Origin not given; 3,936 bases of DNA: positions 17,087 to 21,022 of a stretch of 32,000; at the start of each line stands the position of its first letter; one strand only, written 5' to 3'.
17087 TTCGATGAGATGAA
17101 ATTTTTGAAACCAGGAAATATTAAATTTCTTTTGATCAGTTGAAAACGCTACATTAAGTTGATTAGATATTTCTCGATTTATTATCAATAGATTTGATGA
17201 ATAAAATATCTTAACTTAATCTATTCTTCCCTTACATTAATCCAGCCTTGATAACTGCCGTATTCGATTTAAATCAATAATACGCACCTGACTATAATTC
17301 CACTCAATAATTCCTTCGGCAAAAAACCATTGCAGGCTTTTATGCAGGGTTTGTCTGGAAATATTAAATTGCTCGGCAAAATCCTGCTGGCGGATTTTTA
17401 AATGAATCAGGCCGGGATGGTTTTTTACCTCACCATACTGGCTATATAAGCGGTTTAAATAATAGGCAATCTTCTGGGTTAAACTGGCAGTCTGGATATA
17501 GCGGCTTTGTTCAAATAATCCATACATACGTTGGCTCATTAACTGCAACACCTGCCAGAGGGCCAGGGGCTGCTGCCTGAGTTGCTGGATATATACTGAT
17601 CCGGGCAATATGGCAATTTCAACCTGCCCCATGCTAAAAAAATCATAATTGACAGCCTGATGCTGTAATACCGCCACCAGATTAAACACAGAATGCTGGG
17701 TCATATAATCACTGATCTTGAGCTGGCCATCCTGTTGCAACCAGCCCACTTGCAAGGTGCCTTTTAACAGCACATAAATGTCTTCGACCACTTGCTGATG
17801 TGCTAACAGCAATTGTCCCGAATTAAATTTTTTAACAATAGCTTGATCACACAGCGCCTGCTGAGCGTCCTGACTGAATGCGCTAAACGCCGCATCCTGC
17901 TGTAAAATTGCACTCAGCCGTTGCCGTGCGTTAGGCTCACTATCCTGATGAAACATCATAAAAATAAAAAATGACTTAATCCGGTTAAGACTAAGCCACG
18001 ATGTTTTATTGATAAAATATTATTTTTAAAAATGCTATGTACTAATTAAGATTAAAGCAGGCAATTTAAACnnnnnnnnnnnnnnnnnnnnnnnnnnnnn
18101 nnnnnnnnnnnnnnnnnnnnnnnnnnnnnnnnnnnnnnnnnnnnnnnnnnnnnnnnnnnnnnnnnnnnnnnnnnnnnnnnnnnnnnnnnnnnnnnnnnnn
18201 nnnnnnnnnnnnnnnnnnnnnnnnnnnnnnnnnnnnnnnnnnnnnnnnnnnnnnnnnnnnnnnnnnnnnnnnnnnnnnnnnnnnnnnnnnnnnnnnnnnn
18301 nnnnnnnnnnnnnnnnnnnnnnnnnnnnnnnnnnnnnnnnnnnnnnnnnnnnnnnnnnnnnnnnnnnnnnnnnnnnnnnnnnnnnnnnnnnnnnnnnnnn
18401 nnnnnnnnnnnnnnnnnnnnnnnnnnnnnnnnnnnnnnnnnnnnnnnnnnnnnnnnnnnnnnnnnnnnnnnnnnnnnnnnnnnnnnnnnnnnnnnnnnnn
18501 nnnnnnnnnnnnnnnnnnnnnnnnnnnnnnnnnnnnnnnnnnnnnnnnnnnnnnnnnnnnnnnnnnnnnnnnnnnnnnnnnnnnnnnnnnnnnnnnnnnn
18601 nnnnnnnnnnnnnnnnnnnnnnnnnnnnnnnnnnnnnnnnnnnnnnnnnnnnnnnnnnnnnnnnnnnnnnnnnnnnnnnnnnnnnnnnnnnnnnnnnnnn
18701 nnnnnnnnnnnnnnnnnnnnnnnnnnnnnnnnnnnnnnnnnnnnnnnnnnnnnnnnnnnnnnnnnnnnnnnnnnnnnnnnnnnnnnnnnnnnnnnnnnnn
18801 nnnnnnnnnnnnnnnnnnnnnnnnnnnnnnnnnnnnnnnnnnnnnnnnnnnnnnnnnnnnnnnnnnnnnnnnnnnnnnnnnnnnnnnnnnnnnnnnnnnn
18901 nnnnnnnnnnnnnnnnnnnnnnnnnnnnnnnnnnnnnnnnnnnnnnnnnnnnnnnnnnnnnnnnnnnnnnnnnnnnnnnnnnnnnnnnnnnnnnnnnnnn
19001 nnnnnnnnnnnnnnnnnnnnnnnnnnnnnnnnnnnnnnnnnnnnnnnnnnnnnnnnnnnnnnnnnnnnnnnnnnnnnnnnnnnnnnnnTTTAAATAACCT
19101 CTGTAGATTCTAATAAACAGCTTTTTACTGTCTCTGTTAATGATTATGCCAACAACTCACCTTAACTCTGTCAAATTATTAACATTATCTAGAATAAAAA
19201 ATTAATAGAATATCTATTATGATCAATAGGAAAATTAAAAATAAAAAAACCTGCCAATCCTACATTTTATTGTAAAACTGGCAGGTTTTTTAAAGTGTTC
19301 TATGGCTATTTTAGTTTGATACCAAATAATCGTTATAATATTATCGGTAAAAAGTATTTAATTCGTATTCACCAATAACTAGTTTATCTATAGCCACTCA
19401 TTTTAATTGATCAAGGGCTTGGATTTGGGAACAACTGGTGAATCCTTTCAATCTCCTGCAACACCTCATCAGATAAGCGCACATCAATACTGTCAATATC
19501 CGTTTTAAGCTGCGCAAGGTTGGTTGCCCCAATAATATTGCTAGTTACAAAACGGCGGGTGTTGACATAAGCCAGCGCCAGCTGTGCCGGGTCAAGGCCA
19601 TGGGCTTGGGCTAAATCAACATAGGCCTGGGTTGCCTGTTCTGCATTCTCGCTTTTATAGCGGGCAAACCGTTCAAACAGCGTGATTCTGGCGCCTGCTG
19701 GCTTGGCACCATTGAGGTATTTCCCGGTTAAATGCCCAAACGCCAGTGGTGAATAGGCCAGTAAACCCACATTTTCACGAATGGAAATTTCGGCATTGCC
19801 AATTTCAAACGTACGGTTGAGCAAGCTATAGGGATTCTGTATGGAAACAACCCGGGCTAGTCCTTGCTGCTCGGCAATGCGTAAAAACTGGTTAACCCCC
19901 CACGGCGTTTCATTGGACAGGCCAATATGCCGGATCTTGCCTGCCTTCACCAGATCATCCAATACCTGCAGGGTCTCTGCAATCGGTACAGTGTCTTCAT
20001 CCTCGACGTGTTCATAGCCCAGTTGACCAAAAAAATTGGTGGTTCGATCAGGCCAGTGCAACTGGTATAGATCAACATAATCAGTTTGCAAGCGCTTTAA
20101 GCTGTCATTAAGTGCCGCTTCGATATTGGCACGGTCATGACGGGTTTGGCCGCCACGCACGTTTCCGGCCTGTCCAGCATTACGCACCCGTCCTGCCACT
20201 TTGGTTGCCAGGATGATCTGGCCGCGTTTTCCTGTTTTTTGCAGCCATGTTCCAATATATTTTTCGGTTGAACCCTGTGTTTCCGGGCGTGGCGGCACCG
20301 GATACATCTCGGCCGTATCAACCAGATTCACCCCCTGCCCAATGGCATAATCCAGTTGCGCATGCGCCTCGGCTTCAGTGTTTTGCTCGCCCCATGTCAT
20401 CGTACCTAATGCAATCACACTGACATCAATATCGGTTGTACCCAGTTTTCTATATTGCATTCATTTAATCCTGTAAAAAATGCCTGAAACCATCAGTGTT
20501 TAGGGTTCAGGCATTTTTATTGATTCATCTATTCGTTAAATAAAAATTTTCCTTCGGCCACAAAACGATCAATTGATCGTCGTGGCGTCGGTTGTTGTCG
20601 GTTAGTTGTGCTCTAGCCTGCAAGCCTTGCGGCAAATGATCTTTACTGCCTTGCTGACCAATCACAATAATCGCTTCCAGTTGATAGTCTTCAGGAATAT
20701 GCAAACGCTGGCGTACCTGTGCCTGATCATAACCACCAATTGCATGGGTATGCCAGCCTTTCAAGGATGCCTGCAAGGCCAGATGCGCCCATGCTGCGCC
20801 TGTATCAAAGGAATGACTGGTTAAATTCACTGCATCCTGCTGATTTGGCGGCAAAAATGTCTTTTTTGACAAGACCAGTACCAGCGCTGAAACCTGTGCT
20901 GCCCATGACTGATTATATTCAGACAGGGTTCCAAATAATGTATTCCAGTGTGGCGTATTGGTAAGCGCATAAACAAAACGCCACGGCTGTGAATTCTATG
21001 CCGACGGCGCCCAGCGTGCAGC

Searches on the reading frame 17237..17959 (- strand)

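Call 8: search_protein_families(library=pfam, proteins=[window:17237-17959:-])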
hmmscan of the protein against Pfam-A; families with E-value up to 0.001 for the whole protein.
window:17237-17959:- (240 aa): 2 families
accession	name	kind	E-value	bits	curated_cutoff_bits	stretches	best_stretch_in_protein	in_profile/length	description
PF13545.12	HTH_Crp_2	-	8.3e-10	38.9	27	1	162-235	1-69/70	Crp-like helix-turn-helix domain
PF00027.35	cNMP_binding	-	2.3e-08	34.3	27.5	1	43-128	2-87/89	Cyclic nucleotide-binding domain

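Call 49: search_protein_families(library=ncbifam, proteins=[window:17237-17959:-], max_evalue=0.00001)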
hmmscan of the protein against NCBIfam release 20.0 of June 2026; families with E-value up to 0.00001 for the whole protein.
window:17237-17959:- (240 aa): 2 families
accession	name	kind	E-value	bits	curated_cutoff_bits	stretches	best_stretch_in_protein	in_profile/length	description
NF006901.0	PRK09392.1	equivalog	1.9e-08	33.9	211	1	20-238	10-222/236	transcriptional activator FtrB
NF008732.0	PRK11753.1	equivalog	1.2e-06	28.1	266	1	30-218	13-201/214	cAMP-activated global transcriptional regulator CRP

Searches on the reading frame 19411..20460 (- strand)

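Call 8: search_protein_families(library=pfam, proteins=[window:19411-20460:-])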
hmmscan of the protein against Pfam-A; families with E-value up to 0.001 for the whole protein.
window:19411-20460:- (349 aa): 1 family
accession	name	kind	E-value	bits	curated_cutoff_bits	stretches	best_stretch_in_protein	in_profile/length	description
PF00248.27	Aldo_ket_red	-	4e-66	223.5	24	1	16-340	2-289/291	Aldo/keto reductase family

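Call 49: search_protein_families(library=ncbifam, proteins=[window:19411-20460:-], max_evalue=0.00001)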
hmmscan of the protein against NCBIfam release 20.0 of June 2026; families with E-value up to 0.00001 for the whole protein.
window:19411-20460:- (349 aa): 7 families
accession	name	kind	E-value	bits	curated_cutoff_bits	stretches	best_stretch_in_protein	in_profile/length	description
NF007912.0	PRK10625.1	equivalog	1.9e-153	511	415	1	1-349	1-346/346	NADP(H)-dependent aldo-keto reductase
NF049922.1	MethglyxlRedYdjG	equivalog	8.7e-36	123.6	550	1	1-338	1-318/326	NADH-dependent methylglyoxal reductase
TIGR01293.1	Kv_beta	subfamily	7.8e-28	97.4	365.4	1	1-340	1-318/319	voltage-dependent potassium channel subunit beta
NF007388.0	PRK09912.1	subfamily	4.3e-26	91.6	448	1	1-339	13-330/346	L-glyceraldehyde 3-phosphate reductase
NF007695.0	PRK10376.1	subfamily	2.8e-19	69.3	280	1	19-217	29-194/290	oxidoreductase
NF008377.0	PRK11172.1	equivalog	7e-11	41.8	327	1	112-242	74-184/267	2,5-didehydrogluconate reductase DkgB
NF008598.0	PRK11565.1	equivalog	3.2e-09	36.3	425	1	108-208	80-161/275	2,5-didehydrogluconate reductase DkgA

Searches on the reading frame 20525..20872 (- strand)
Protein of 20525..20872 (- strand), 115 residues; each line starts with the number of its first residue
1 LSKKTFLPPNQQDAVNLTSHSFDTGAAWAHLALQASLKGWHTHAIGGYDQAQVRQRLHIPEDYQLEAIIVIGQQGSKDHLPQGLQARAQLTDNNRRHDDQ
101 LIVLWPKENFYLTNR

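Call 49: search_protein_families(library=ncbifam, proteins=[window:20525-20872:-], max_evalue=0.00001)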
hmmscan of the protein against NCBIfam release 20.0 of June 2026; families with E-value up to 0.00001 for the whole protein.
window:20525-20872:- (115 aa): 0 families

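Call 87: search_protein_families(library=pfam, proteins=[window:20525-20872:-], max_evalue=0.001)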
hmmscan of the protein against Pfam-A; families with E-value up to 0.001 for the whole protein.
window:20525-20872:- (115 aa): 1 family
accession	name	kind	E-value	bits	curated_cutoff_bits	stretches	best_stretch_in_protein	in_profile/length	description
PF00881.29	Nitroreductase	-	8.1e-05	23.3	23.5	1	22-72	117-166/167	Nitroreductase family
